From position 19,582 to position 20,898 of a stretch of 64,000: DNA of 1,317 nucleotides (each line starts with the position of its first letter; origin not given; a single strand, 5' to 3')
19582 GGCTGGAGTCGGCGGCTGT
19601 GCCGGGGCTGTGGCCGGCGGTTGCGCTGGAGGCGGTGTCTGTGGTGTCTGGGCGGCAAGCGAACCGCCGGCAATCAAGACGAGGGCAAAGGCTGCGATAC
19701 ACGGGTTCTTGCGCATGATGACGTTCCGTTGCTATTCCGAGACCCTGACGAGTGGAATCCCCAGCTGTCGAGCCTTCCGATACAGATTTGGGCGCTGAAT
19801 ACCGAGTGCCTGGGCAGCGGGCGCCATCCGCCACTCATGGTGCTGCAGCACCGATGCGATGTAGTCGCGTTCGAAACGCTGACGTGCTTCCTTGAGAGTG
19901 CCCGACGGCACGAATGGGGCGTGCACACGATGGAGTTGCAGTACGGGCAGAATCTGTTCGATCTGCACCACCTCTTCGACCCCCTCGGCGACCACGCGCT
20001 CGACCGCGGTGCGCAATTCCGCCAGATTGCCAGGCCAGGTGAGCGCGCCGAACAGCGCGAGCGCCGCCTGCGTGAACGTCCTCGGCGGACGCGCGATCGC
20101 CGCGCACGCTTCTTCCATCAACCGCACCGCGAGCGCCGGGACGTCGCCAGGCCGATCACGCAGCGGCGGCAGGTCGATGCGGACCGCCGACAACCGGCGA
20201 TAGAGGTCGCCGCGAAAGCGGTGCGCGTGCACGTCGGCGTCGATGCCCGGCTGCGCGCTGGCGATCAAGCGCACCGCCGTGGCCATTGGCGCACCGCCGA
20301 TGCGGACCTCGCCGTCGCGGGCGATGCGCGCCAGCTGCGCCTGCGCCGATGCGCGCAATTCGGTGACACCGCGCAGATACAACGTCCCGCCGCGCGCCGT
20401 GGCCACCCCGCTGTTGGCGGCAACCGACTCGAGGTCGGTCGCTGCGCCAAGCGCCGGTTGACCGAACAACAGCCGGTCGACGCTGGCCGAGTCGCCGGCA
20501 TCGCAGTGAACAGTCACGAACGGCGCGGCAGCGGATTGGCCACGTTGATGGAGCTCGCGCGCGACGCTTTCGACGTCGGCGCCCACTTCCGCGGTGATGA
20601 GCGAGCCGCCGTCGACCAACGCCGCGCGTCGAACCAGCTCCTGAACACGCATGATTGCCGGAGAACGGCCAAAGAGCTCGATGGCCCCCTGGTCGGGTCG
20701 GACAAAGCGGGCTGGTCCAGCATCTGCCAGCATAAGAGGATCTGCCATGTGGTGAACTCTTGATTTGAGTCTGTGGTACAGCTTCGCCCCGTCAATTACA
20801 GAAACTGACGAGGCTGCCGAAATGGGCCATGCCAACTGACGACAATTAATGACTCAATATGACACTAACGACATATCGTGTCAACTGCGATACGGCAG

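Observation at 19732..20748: First gene of the glycan operon is a sigma-54-activator look-alike with dead ATPase and sigma-54-contact motifs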

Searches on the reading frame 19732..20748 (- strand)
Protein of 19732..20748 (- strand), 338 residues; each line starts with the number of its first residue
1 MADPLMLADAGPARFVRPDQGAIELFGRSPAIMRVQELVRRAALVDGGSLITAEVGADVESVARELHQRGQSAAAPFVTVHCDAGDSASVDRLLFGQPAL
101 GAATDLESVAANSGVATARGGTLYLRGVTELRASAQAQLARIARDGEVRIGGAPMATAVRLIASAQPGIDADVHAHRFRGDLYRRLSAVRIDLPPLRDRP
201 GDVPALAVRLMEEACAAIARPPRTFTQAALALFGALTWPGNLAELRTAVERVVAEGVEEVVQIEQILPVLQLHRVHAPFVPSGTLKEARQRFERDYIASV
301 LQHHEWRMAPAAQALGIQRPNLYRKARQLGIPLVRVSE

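Call 6: search_protein_families(library=pfam, proteins=[window:19732-20748:-], max_evalue=1)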
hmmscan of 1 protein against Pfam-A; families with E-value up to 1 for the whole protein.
window:19732-20748:- (338 aa): 6 families
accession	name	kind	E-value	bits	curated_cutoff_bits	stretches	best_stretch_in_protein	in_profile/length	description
PF00158.32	Sigma54_activat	-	4.4e-23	82.2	20.2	1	26-191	2-167/168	Sigma-54 interaction domain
PF14532.12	Sigma54_activ_2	-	1.3e-14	55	25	1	26-196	1-138/138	Sigma-54 interaction domain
PF25601.1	AAA_lid_14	-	1.8e-12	47.3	27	1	197-271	1-75/87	AAA+ ATPase lid domain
PF02954.25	HTH_8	-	7.8e-09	35.6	22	1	291-327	4-40/42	Bacterial regulatory protein, Fis family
PF13744.12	HTH_37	-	0.034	14.4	27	1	296-322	22-48/80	Helix-turn-helix domain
PF18024.7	HTH_50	-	0.059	13.5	27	1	283-331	2-49/50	Helix-turn-helix domain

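Call 7: search_protein_families(library=ncbifam, proteins=[window:19732-20748:-], max_evalue=1)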
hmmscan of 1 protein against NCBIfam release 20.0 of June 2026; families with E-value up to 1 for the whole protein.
window:19732-20748:- (338 aa): 25 families
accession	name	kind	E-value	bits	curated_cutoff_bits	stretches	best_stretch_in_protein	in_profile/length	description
NF051870.1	NAssimRespRegNtrX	equivalog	3.3e-50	171.3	600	1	22-331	138-452/452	nitrogen assimilation response regulator NtrX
NF003451.0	PRK05022.1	equivalog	2.2e-45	155.3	476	1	21-331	188-510/512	nitric oxide reductase transcriptional regulator NorR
TIGR02915.1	PEP_resp_reg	equivalog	2.1e-43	148.8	502.6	1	25-329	141-442/445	PEP-CTERM-box response regulator transcription factor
TIGR01818.1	ntrC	equivalog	4.3e-43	147.8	558.6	2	20-271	131-382/463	nitrogen regulation protein NR(I)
TIGR02329.1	propionate_PrpR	equivalog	2.6e-42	145.1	499.2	1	24-326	213-524/526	propionate catabolism operon regulatory protein PrpR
NF011953.0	PRK15424.1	equivalog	3.8e-40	138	703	1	19-328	215-533/538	propionate catabolism operon regulatory protein PrpR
NF008469.0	PRK11361.1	equivalog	7.8e-40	136.9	714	1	25-331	145-456/461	acetoacetate metabolism transcriptional regulator AtoC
NF041552.1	TF_PrdR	equivalog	2.7e-39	135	795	1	24-328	268-575/577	sigma-54 dependent transcriptional regulator PrdR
TIGR01817.1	nifA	equivalog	2.7e-38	132.1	528.85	1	24-254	197-426/534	nif-specific transcriptional activator NifA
TIGR02974.1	phageshock_pspF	equivalog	1.6e-37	129.5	443.55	1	26-266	2-243/336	phage shock protein operon transcriptional activator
NF011695.0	PRK15115.1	equivalog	1.9e-36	125.8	763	1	24-324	136-431/445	two-component system response regulator GlrR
NF008485.2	PRK11388.1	equivalog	3e-36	124.9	551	1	25-331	334-637/643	dihydroxyacetone kinase operon transcriptional regulator DhaR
NF050807.1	TransRegFlbDCaul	equivalog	7.2e-35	120.7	750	1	24-267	119-362/454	sigma-54-dependent transcriptional regulator FlbD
NF041906.1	V4R_TF_MobR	exception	1.9e-33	115.8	999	1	24-322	233-537/544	phenol degradation transcriptional regulator MobR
NF007689.0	PRK10365.1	equivalog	2.4e-33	115.6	760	1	24-325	140-438/441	sigma-54-dependent response regulator transcription factor ZraR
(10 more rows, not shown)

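Call 9: search_solved_structures(query=window:19732-20748:-, show_alignments=3)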
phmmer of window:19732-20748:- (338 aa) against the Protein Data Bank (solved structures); distinct sequences matched with E-value up to 0.001: 37.
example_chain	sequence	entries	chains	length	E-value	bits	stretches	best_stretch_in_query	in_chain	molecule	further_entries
9qq6_C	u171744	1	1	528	2e-33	119.5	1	25-331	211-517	Nif-specific regulatory protein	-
5m7n_A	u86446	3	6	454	3.5e-33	118.7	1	22-331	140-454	Nitrogen assimilation regulatory protein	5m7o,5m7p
1ojl_A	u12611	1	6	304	1.2e-30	110.4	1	25-325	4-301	TRANSCRIPTIONAL REGULATORY PROTEIN ZRAR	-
26jl_A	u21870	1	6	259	8.6e-30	107.6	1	24-263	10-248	Flagellar regulatory protein A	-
4l4u_A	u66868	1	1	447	1.3e-29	107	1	26-331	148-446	Transcriptional regulator (NtrC family)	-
3m0e_A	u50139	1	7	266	4.8e-28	101.9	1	26-254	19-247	Transcriptional regulator (NtrC family)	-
6iy8_A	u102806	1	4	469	5.3e-28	101.7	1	21-267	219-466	Positive regulator CapR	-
4ly6_A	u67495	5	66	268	9.1e-28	100.9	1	26-254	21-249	Transcriptional regulator (NtrC family)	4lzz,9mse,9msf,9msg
1ny6_A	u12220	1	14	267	9.1e-28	100.9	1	26-254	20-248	transcriptional regulator (NtrC family)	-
5ep2_A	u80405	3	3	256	2.5e-27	99.5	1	26-275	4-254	Putative repressor protein luxO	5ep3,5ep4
1ny5_A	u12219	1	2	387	2.8e-27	99.3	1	26-254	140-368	transcriptional regulator (NtrC family)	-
5ep0_A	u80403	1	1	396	6e-27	98.2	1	26-275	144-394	Putative repressor protein luxO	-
5ep1_A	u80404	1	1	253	8.7e-27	97.7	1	26-273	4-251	Putative repressor protein luxO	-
2c9c_A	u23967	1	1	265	3.5e-26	95.7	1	25-254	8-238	PSP OPERON TRANSCRIPTIONAL ACTIVATOR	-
2vii_A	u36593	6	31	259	1.7e-25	93.5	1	25-254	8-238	PSP OPERON TRANSCRIPTIONAL ACTIVATOR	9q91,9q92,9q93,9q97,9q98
7v2b_A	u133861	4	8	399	8.6e-24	87.9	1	21-256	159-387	VpsR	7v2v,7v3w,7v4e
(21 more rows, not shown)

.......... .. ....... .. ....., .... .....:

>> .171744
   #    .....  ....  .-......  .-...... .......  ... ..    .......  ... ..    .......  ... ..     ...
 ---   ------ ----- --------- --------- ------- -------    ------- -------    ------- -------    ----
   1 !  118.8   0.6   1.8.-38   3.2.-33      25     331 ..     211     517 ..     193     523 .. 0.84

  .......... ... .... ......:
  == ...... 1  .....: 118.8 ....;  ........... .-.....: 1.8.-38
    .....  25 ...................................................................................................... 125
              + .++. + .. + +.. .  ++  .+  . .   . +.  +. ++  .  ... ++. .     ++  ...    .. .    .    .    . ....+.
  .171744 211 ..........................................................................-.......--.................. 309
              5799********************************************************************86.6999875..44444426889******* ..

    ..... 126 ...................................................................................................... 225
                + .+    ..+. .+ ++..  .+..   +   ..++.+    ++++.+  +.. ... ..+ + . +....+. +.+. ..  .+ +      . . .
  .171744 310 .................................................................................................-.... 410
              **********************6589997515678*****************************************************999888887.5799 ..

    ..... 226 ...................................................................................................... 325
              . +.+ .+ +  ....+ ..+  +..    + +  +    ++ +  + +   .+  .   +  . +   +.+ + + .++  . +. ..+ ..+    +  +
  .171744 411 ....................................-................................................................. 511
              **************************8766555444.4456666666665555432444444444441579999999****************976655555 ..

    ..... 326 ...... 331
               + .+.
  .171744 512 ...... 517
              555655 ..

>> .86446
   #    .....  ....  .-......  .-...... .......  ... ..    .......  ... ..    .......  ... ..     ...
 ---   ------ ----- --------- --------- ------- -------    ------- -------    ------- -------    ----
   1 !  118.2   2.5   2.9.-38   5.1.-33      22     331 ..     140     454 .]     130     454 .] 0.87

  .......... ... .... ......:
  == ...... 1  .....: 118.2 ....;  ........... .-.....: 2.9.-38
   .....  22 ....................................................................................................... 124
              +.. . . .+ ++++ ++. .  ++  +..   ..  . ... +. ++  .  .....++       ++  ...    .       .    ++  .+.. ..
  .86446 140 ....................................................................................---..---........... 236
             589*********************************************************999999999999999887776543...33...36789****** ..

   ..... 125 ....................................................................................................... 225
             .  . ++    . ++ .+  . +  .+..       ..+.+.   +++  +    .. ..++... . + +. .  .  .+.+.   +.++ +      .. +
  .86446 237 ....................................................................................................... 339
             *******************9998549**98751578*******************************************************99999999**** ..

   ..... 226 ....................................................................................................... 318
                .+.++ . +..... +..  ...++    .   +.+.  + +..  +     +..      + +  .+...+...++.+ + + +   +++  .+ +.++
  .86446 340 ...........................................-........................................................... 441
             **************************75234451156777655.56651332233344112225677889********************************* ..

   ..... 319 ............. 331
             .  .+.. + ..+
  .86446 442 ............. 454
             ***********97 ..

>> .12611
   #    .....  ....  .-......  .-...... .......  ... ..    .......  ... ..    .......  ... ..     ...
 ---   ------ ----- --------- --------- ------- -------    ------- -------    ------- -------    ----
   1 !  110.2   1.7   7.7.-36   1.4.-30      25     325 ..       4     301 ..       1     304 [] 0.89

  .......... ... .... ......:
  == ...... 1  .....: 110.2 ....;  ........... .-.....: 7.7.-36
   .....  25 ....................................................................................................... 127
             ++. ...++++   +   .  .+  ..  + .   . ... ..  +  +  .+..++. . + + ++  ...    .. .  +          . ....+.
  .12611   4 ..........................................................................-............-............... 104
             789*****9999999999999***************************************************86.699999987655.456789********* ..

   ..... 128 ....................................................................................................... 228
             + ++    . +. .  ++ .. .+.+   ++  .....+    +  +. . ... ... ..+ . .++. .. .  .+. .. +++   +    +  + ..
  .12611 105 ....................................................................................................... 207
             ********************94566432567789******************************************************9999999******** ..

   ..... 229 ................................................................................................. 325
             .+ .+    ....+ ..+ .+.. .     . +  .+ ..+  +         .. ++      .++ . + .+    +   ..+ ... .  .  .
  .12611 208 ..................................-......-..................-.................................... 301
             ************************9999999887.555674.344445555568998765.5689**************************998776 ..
